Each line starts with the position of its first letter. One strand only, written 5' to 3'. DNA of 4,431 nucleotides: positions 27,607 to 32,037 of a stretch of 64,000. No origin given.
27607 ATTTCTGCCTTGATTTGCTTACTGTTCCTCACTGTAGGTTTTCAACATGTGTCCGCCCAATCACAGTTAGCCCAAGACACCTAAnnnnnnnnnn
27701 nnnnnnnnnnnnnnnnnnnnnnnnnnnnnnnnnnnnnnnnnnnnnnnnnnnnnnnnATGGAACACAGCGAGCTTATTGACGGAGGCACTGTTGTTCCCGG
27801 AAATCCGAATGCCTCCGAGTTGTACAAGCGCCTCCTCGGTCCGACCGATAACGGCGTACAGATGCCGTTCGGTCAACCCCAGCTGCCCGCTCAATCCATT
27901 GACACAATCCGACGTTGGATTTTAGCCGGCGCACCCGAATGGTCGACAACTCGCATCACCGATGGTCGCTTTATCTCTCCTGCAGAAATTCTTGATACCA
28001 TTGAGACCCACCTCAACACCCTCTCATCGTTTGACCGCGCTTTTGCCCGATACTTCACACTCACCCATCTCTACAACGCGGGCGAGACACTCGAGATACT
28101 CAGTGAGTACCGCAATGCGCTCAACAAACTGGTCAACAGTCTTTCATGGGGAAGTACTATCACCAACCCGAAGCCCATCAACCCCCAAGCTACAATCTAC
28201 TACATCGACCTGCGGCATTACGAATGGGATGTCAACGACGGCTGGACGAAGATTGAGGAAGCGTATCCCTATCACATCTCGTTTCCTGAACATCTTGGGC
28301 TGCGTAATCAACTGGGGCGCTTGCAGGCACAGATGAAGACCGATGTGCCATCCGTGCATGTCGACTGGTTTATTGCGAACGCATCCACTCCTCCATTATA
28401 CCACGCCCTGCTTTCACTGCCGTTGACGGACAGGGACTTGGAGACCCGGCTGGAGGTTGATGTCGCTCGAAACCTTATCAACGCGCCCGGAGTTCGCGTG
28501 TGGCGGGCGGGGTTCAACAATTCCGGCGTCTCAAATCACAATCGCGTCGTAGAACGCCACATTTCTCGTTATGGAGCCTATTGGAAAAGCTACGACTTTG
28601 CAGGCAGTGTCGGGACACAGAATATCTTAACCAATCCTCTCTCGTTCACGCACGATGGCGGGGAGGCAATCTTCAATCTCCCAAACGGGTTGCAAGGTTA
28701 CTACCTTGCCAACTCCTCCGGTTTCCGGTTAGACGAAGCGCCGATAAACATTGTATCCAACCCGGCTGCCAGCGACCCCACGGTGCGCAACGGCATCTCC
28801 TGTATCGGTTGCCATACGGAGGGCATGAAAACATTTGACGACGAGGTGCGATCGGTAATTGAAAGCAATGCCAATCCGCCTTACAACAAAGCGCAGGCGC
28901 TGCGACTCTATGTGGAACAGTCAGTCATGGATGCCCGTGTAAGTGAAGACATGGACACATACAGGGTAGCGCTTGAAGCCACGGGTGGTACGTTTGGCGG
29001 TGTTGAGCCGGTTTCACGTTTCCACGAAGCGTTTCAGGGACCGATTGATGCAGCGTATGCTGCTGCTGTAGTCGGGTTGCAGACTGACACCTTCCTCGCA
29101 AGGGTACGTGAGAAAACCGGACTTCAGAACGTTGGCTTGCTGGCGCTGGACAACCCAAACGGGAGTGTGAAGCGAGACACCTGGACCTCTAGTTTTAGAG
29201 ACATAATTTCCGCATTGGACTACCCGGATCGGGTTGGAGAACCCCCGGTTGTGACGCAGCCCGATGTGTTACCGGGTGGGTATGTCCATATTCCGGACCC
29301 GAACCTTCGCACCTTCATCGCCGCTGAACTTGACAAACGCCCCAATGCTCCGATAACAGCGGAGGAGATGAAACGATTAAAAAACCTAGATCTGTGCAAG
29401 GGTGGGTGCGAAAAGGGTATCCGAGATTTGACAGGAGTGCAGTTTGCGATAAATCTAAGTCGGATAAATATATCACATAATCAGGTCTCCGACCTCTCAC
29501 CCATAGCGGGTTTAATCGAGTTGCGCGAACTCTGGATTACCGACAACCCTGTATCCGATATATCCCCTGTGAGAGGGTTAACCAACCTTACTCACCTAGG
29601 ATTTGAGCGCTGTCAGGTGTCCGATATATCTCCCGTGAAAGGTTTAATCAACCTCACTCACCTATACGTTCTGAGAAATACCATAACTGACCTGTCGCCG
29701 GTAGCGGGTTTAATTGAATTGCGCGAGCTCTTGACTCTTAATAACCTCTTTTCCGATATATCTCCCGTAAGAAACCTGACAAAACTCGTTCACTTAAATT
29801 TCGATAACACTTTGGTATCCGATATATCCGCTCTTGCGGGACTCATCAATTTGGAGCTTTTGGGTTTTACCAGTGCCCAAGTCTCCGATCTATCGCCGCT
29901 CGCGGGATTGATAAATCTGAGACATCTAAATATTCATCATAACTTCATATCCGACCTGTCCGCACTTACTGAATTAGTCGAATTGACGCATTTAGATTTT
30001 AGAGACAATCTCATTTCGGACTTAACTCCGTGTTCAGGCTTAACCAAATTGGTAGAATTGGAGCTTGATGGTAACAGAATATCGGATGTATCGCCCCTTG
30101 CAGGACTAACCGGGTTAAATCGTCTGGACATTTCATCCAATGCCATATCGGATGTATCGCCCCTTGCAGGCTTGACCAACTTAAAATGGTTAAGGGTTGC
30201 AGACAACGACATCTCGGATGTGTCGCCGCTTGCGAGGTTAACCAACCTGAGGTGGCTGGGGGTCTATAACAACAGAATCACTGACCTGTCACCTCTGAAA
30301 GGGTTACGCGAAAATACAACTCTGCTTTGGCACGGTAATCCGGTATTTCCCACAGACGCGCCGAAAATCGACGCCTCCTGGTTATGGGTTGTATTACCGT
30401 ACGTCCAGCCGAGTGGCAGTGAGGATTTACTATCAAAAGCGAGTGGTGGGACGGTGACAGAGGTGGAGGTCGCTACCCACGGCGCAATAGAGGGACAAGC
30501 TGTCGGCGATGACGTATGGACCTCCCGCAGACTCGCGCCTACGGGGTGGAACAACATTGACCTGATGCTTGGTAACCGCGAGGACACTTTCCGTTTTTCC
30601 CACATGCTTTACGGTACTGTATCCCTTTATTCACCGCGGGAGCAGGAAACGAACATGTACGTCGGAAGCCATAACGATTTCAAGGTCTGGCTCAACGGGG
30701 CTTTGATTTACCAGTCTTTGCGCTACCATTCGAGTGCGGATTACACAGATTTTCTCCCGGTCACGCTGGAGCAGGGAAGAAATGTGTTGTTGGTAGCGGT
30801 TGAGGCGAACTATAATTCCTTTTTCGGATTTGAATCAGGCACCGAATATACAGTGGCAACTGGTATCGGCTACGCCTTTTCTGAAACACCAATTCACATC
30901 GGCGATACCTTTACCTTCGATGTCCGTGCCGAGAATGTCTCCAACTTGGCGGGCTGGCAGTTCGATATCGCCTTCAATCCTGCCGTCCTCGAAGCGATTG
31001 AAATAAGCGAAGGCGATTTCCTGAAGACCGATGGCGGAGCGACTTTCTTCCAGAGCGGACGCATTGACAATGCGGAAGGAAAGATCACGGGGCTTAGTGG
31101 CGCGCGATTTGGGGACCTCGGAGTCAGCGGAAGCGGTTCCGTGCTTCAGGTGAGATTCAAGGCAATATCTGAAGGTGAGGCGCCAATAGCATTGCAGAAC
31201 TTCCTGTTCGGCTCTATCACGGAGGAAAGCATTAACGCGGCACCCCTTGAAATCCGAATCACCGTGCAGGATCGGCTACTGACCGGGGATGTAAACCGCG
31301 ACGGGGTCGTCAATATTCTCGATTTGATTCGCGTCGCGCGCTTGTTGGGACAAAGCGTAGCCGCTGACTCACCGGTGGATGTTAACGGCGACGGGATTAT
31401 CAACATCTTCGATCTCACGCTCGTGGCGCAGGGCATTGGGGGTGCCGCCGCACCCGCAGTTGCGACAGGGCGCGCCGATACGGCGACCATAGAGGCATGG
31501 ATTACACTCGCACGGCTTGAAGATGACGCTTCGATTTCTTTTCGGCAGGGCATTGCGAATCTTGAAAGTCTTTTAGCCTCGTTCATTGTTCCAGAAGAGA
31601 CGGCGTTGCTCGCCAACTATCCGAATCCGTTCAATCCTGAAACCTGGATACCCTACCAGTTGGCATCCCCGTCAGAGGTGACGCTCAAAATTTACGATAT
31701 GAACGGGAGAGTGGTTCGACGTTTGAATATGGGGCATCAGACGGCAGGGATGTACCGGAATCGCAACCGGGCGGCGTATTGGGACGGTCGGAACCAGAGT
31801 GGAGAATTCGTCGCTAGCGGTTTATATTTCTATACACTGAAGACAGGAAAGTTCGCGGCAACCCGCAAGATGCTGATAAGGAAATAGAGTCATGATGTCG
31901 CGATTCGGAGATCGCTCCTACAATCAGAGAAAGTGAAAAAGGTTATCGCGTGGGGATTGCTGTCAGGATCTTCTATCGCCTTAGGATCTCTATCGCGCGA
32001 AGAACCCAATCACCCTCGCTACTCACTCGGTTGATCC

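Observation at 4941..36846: Candidate non-cellulosomal cohesin-dockerin surface assembly system built on T9SS-secreted eukaryote-like repeat proteins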

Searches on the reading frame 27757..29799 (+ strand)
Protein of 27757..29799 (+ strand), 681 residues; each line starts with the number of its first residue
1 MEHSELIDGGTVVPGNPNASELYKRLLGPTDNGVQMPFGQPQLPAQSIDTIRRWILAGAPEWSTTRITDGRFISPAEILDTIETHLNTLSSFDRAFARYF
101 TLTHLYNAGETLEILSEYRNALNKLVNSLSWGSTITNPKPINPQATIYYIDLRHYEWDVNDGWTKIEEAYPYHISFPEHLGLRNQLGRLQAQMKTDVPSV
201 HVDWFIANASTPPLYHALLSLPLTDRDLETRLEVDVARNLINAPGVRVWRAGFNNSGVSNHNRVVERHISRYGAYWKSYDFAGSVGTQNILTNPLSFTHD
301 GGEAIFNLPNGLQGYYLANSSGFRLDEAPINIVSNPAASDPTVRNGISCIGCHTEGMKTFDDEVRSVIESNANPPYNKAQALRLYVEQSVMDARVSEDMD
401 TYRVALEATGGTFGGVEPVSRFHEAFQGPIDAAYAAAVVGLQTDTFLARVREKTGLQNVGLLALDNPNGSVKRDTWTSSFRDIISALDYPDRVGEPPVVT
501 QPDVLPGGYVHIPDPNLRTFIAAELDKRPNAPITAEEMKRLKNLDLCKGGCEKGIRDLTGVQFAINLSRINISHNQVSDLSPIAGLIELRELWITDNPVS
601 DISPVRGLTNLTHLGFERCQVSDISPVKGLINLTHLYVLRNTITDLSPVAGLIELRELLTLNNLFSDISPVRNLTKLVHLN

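Call 6: search_protein_families(library=pfam, proteins=[window:27757-29799:+], max_evalue=1)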
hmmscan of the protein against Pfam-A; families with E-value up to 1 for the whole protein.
window:27757-29799:+ (681 aa): 8 families
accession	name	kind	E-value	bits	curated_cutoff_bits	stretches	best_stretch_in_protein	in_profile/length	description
PF12799.13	LRR_4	-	1.6e-17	63.5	27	2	566-605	2-42/44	Leucine Rich repeats (2 copies)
PF13855.12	LRR_8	-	0.00016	21.8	27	3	540-598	2-60/61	Leucine rich repeat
PF06934.16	CTI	-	0.00097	18.3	25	1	36-108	88-155/692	Fatty acid cis/trans isomerase (CTI)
PF23598.1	LRR_14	-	0.026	13.7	40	1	539-665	22-148/353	Leucine-rich repeat region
PF14580.12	LRR_9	-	0.037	14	30.5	1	569-645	46-127/175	Leucine-rich repeat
PF24048.1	LRR_NXF1-5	-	0.054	13.5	30.5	1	533-601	48-118/142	NXF1/2/3/5 leucine-rich repeat domain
PF00560.39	LRR_1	-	0.086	13.4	20.6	0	566-582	1-17/23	Leucine Rich Repeat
PF07635.16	PSCyt1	-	0.14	13.2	22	0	8-37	28-56/59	Planctomycete cytochrome C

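Call 8: search_protein_families(library=ncbifam, proteins=[window:27757-29799:+], max_evalue=0.01)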
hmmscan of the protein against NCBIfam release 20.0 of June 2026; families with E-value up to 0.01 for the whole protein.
window:27757-29799:+ (681 aa): 5 families
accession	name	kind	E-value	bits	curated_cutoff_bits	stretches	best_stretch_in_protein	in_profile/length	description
NF033189.1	internalin_A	exception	1.3e-25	89.9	1600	1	553-679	260-386/799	class 1 internalin InlA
NF033188.1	internalin_H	exception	1.4e-22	80.1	1050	1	552-680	85-213/548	InlH/InlC2 family class 1 internalin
NF033190.2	inl_like_NEAT_1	exception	7e-17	61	1275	1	553-681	361-488/754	NEAT domain-containing leucine-rich repeat protein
NF033186.1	internalin_K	exception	2.6e-08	32.8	1100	1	510-668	43-202/604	class 1 internalin InlK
NF033187.0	internalin_J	exception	0.0057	15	1700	1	512-675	66-224/846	class 1 internalin InlJ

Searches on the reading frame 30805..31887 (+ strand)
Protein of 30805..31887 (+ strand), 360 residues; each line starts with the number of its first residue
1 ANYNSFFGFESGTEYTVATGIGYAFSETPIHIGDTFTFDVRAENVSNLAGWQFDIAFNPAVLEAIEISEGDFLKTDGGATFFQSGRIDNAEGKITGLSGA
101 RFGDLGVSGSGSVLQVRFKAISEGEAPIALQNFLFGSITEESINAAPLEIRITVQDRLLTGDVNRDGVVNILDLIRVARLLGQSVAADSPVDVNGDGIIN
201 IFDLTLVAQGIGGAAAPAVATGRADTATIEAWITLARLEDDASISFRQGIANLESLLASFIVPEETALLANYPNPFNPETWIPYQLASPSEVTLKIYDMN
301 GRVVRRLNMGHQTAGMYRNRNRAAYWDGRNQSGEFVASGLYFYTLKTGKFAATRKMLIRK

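Call 25: search_solved_structures(query=window:30805-31887:+, max_evalue=1, show_alignments=2)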
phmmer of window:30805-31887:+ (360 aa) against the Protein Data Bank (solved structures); distinct sequences matched with E-value up to 1: 41.
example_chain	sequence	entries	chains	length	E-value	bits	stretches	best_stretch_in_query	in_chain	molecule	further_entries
3l8q_A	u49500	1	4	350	7.2e-07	32.1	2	21-75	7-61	Cellulosomal scaffoldin adaptor protein B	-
2y3n_B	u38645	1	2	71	8.2e-06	28.6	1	159-216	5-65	CELLULOSOMAL FAMILY-48 PROCESSIVE GLYCOSIDE HYDROLASE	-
3osv_A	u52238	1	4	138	3.3e-05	26.6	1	287-348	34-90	Flagellar basal-body rod modification protein FlgD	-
5g5d_A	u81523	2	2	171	0.00024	23.8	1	22-71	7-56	CELLULOSOME ANCHORING PROTEIN COHESIN REGION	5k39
6kg9_A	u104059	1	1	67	0.00044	22.9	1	158-207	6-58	And cellulose-binding endoglucanase family 9 CelL ortholog dockerin domain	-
4dh2_B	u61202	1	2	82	0.00049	22.8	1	157-206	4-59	Dockerin type 1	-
3kcp_A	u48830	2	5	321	0.00063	22.4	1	158-215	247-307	Cellulosomal-scaffolding protein A | Cellulosome anchoring protein cohesin region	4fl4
6kgc_B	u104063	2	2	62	0.00072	22.2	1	159-206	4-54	And cellulose-binding endoglucanase family 9 CelL ortholog dockerin domain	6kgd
6kge_D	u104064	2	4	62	0.0014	21.3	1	159-206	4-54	And cellulose-binding endoglucanase family 9 CelL ortholog dockerin domain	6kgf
2bm3_A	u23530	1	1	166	0.0031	20.1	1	19-71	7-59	SCAFFOLDING DOCKERIN BINDING PROTEIN A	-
2b59_A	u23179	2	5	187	0.0032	20.1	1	18-71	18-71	COG1196: Chromosome segregation ATPases | Scaffolding dockerin binding protein A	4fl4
3kcp_B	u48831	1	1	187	0.0032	20.1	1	18-71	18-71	Cellulosome anchoring protein, cohesin region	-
5m0y_A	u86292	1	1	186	0.0035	20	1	18-71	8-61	Cellulosome anchoring protein cohesin region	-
5k39_B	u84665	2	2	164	0.0046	19.6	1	158-209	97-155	Dockerin module from a protein of unknown function | Ig domain protein group 2 domain protein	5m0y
7eh9_A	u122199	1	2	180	0.0052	19.4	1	282-345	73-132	Basal-body rod modification protein FlgD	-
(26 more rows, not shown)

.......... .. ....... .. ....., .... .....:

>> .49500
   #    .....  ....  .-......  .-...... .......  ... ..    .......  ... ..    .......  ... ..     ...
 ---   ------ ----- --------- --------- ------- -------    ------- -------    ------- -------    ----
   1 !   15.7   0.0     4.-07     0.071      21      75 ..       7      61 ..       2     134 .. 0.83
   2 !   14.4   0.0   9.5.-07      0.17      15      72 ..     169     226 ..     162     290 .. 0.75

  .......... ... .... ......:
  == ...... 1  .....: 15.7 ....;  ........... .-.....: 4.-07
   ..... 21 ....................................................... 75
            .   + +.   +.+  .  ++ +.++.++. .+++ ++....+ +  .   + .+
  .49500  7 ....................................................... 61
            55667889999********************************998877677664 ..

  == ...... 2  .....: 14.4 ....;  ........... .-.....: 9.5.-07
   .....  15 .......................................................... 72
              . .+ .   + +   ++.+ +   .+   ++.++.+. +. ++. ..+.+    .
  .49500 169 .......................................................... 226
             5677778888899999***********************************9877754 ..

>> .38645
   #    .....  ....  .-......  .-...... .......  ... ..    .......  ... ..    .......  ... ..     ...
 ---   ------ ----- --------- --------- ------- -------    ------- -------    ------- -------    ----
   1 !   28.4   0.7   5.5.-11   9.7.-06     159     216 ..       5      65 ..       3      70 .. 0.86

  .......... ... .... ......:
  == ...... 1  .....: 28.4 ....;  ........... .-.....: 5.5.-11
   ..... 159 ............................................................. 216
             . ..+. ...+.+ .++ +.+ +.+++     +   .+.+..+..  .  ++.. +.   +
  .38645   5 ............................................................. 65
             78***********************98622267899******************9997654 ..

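Call 36: predict_structure(alignment_id=A2)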
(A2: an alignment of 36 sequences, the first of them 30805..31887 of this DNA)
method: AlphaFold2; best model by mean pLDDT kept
length: 360 residues; sequences in the alignment: 36
mean_pLDDT: 76.2   pTM: 0.50
mean pLDDT of the five models: 76.2, 76.1, 74.1, 72.8, 70.4
residues with pLDDT >= 90: 89; 70-90: 178; 50-70: 46; < 50: 47
segments of 3 or more residues with pLDDT < 50: 1-17, 214-223, 260-279
pLDDT, mean of each block of 10 residues (from residue 1): 29 43 85 91 91 95 96 87 95 96 89 95 93 90 77 85 83 81 77 80 76 51 59 74 68 62 39 38 71 86 86 74 72 81 78 70
secondary structure, 60 per line:
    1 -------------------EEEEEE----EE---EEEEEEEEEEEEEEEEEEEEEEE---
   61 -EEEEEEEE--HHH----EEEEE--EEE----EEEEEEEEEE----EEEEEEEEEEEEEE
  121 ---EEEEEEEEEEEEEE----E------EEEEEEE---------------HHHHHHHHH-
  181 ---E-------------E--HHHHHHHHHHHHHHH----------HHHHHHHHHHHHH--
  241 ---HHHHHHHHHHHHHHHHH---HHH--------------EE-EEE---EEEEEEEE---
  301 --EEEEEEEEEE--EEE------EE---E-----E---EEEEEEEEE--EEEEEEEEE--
elements in order: E20-25 E35-57 E62-69 E79-83 E86-88 E93-102 E107-120 E124-137 E149-155 H171-179 H201-215 H226-238 H244-260 E284-286 E290-297 E303-312 E315-317 E339-347 E350-358
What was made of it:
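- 27589..31887 (+): Gene D. In order: SD plus ATG 27589, signal peptide, in-frame TAA at 27688-27690, PSCyt1-like CxxCH (27709-27723), a second CxxCH (28801-28815), LRR, a jelly-roll-like domain, cohesin (about 30862-31269), dockerin (31279-31434), linker (31435-31590), CTD (31591-31884). AF2 model with cohesin pLDDT 85-96 (call 36).
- On Cohesin (Pfam PF00963): AF2 pLDDT is 85-96 over the module (call 36).
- AF-Multimer was not available, and the single-chain model gives no inter-domain information (pTM 0.50, call 36).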

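Call 39: fold_search(model_id=the predicted structure, library=pdb)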
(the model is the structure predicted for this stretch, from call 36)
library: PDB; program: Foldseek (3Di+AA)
matches with E <= 10: 1333; with E <= 0.001: 92
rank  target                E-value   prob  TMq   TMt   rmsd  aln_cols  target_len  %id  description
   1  4wi0_A                3.3e-09  1.00  0.32  0.65   5.2       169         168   16  Crystal structure of Coh3ScaB-XDoc_M2ScaA complex: A C-terminal interface mutant of type II Cohesin-X-Dockerin complex (released 2015-10-07)
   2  4u3s_A                4.1e-09  1.00  0.32  0.65   5.1       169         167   16  Crystal structure of Coh3ScaB-XDoc_M1ScaA complex: A N-terminal interface mutant of type II Cohesin-X-Dockerin complex (released 2015-07-29)
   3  2xdh                  7.2e-09  1.00  0.29  0.69   3.0       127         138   17  Non-cellulosomal cohesin from the hyperthermophilic archaeon Archaeoglobus fulgidus (released 2010-05-26)
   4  3kcp_A                7.6e-09  1.00  0.31  0.36  19.1       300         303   13  Crystal structure of interacting Clostridium thermocellum multimodular components (released 2010-02-09)
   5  3f2l                  8.1e-09  1.00  0.30  0.59   3.6       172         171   17  Crystal structure analysis of the K171A mutation of N-terminal type II cohesin 1 from the cellulosomal ScaB subunit of A (released 2008-12-02)
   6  1zv9                  1.4e-08  1.00  0.30  0.58   3.8       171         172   17  Crystal structure analysis of a type II cohesin domain from the cellulosome of Acetivibrio cellulolyticus- SeMet derivat (released 2006-06-13)
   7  1qzn                  1.5e-08  1.00  0.32  0.64   3.2       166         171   17  Crystal Structure Analysis of a type II cohesin domain from the cellulosome of Acetivibrio cellulolyticus (released 2004-09-21)
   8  3l8q_A                1.6e-08  1.00  0.31  0.33   3.7       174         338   16  Structure analysis of the type II cohesin dyad from the adaptor ScaA scaffoldin of Acetivibrio cellulolyticus (released 2010-05-05)
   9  2w1n                  1.6e-08  1.00  0.32  0.48  14.0       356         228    9  cohesin and fibronectin type-III double module construct from the Clostridium perfringens glycoside hydrolase GH84C (released 2009-02-03)
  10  3l8q_C                2.3e-08  1.00  0.31  0.33   3.7       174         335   16  Structure analysis of the type II cohesin dyad from the adaptor ScaA scaffoldin of Acetivibrio cellulolyticus (released 2010-05-05)
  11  3ghp_B                3.6e-08  1.00  0.31  0.57   3.7       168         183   16  Structure of the second type II cohesin module from the adaptor ScaA scaffoldin of Acetivibrio cellulolyticus (includi (released 2009-06-23)
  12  2jh2_A                4.1e-08  1.00  0.31  0.75   3.2       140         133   14  X-ray crystal structure of a cohesin-like module from Clostridium perfringens (released 2007-11-06)
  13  3ghp_A                4.6e-08  1.00  0.29  0.53   6.2       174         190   16  Structure of the second type II cohesin module from the adaptor ScaA scaffoldin of Acetivibrio cellulolyticus (includi (released 2009-06-23)
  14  2bm3                  8.0e-08  1.00  0.32  0.67   3.4       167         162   18  Structure of the Type II cohesin from Clostridium thermocellum SdbA (released 2005-03-10)
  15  3fnk_A                8.4e-08  1.00  0.33  0.65   2.8       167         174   16  Crystal structure of the second type II cohesin module from the cellulosomal adaptor ScaA scaffoldin of Acetivibrio ce (released 2009-06-23)
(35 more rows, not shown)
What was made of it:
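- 27589..31887 (+): Foldseek top 50 hits all cohesin or cohesin-like modules (call 39).
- On Cohesin (Pfam PF00963): The top 50 Foldseek PDB hits are all cohesin or cohesin-like modules, best E 3.3e-9 (call 39).
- Closest known: Clostridial cellulosome. Same: The cohesin model matches type II cohesins (call 39).
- Closest known: Non-cellulosomal cohesins and dockerins. Same: 2xdh and the C. perfringens modules are among the best structural matches (call 39).
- Cohesin fold: pLDDT 85-96, and Foldseek E about 3e-9 to type II cohesins, A. fulgidus 2xdh and C. perfringens cohesin-like modules (calls 36, 39).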
